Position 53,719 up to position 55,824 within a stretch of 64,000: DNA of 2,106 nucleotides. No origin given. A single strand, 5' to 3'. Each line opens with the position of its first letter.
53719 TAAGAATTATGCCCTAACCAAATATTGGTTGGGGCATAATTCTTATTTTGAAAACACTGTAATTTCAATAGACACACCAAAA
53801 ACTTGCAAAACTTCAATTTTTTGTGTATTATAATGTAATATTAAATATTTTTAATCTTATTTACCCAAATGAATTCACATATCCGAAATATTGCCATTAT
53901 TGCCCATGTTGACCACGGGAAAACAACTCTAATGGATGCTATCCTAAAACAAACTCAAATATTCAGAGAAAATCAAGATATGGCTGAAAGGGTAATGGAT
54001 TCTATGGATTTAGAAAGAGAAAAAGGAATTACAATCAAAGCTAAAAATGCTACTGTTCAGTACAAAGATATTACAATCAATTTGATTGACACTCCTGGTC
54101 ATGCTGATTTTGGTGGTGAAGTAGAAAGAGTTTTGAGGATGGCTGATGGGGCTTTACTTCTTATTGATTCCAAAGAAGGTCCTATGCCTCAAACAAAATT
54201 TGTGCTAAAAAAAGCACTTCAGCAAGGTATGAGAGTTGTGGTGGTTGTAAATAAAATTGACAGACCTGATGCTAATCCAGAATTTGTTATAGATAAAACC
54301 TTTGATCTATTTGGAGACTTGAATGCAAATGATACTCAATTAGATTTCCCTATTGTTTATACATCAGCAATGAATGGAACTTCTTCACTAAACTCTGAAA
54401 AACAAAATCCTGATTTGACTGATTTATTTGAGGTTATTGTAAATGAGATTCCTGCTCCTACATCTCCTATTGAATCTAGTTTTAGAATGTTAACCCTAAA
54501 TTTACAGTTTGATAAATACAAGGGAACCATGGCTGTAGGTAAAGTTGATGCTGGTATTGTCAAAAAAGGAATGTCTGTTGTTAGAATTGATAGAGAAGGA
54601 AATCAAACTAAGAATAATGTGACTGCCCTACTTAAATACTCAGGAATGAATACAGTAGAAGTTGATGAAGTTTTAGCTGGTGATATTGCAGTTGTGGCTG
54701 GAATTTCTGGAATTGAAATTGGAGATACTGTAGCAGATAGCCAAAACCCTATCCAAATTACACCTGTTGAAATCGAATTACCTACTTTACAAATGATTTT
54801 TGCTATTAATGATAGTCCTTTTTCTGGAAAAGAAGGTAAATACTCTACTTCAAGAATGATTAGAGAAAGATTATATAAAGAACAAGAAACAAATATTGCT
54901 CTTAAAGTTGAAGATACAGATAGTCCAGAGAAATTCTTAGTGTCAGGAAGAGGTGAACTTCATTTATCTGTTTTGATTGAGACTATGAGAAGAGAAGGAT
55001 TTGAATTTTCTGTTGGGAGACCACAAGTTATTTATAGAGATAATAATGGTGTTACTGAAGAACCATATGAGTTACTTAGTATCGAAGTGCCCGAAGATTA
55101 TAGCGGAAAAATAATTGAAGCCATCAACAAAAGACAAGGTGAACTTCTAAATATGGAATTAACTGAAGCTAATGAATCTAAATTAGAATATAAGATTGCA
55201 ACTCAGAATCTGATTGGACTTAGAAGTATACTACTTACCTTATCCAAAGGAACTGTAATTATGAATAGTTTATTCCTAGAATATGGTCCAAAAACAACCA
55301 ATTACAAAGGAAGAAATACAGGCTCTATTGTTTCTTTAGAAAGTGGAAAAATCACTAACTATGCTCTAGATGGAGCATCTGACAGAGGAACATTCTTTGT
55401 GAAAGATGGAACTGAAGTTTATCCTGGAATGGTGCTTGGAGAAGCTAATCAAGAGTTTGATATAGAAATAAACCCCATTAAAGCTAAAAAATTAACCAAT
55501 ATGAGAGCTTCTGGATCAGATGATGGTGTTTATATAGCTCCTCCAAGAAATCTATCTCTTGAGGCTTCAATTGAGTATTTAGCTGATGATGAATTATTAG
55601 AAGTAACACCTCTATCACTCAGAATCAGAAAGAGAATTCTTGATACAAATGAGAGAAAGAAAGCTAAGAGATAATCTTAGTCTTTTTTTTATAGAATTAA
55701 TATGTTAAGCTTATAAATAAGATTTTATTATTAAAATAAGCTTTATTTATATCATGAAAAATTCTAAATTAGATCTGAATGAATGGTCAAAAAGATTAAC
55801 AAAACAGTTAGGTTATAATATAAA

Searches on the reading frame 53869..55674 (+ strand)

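Call 44: search_protein_families(library=ncbifam, proteins=[window:53869-55674:+], max_evalue=0.00001)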
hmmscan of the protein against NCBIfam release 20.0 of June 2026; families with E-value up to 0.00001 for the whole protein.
window:53869-55674:+ (601 aa): 36 families (the best 25 are shown)
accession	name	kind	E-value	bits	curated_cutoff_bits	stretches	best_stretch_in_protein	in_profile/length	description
TIGR01394.1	TypA_BipA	equivalog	1.5e-247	822.6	757.3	1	5-598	1-594/594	translational GTPase TypA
NF007583.0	PRK10218.1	equivalog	1.5e-191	637.6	1260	1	3-601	3-602/607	ribosome-dependent GTPase TypA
TIGR00484.1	EF-G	equivalog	5e-64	216.6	659.4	2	4-178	9-182/691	elongation factor G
TIGR01393.1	lepA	equivalog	6.2e-63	213.1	533.9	1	4-390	2-372/595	translation elongation factor 4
TIGR00490.1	aEF-2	equivalog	8.4e-56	189.4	738.45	2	3-132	17-150/720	elongation factor EF-2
NF009381.0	PRK12740.1-5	subfamily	2.5e-55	188.1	583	2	3-171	7-174/692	elongation factor G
NF012153.1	tet_protect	equivalog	1.8e-48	165.3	775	2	7-141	2-138/614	tetracycline resistance ribosomal protection protein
NF009377.1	PRK12740.1-1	equivalog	4.5e-42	144.3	890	2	3-151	11-161/700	elongation factor G-like protein EF-G2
NF009891.0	PRK13351.1-1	equivalog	5.8e-41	140.8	597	2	2-149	6-155/681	elongation factor G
NF000120.3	47473_otr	exception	1.1e-35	123.3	900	1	6-142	3-141/608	tetracycline resistance ribosomal protection protein Otr(A)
NF001964.0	PRK00741.1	equivalog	1.1e-31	109.9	473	1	6-177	13-187/529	peptide chain release factor 3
NF058620.1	EFG2_Bacteroid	exception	2.6e-31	108.7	1000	2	3-166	7-169/717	elongation factor G2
NF009379.0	PRK12740.1-3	equivalog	4.6e-31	108.1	513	2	3-140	6-145/674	elongation factor G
NF000766.0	PRK00049.1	subfamily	8.1e-30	103.9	449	1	4-272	12-275/396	elongation factor Tu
NF009372.0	PRK12735.1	subfamily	1e-29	103.5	479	1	4-273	12-276/396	elongation factor Tu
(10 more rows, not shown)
